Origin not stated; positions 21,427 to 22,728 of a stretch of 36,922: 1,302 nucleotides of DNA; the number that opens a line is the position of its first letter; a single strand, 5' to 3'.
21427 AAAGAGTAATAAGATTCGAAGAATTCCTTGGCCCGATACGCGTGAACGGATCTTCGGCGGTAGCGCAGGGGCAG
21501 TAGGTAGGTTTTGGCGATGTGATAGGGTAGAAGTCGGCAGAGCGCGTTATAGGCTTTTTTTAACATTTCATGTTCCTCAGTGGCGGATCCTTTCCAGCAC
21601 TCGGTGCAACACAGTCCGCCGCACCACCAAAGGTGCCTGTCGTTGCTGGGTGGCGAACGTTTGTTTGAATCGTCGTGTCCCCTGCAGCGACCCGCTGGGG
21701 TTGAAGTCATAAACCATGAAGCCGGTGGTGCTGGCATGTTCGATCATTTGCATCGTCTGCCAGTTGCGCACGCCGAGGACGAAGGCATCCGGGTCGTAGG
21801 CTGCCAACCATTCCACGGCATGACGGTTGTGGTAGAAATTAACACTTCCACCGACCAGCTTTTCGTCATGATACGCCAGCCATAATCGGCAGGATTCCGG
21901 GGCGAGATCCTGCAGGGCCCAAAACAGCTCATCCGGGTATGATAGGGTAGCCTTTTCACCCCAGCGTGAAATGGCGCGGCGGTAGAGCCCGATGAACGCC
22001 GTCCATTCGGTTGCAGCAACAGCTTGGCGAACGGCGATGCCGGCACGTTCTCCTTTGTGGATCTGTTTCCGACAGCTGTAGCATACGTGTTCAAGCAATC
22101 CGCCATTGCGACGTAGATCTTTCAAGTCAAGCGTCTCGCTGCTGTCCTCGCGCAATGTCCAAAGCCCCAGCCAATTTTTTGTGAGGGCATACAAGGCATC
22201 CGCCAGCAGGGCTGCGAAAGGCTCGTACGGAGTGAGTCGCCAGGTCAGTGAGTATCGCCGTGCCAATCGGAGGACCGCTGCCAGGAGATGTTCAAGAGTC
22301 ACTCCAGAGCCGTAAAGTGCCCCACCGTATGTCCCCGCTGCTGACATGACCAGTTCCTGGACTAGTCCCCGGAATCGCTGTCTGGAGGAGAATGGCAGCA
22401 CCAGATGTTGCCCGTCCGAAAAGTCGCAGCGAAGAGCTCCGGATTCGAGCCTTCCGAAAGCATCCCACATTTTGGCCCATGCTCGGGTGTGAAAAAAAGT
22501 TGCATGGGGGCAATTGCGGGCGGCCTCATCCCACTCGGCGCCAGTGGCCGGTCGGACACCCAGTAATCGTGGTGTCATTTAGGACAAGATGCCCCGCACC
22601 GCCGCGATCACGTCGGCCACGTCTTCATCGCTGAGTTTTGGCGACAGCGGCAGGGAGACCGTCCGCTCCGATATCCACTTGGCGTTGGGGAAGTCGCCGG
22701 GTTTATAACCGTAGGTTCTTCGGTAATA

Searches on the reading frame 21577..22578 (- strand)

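Call 6: search_protein_families(library=pfam, proteins=[window:21577-22578:-], max_evalue=0.001)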
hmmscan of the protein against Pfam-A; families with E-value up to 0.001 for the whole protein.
window:21577-22578:- (333 aa): 2 families
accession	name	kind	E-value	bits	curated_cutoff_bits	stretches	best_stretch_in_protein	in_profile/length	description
PF13480.13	Acetyltransf_6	-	2.1e-14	54.3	22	1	168-305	6-142/143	Acetyltransferase (GNAT) domain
PF04339.18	FemAB_like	-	0.00088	19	27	0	181-251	199-271/369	Peptidogalycan biosysnthesis/recognition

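Call 68: search_protein_families(library=ncbifam, proteins=[window:21577-22578:-], max_evalue=0.0001)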
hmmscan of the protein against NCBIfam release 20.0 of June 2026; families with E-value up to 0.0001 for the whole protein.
window:21577-22578:- (333 aa): 1 family
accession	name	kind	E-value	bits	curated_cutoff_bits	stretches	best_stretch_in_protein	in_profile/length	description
TIGR03019.1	pepcterm_femAB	equivalog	6.9e-14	51.6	260.35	1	164-313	135-279/330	FemAB family XrtA/PEP-CTERM system-associated protein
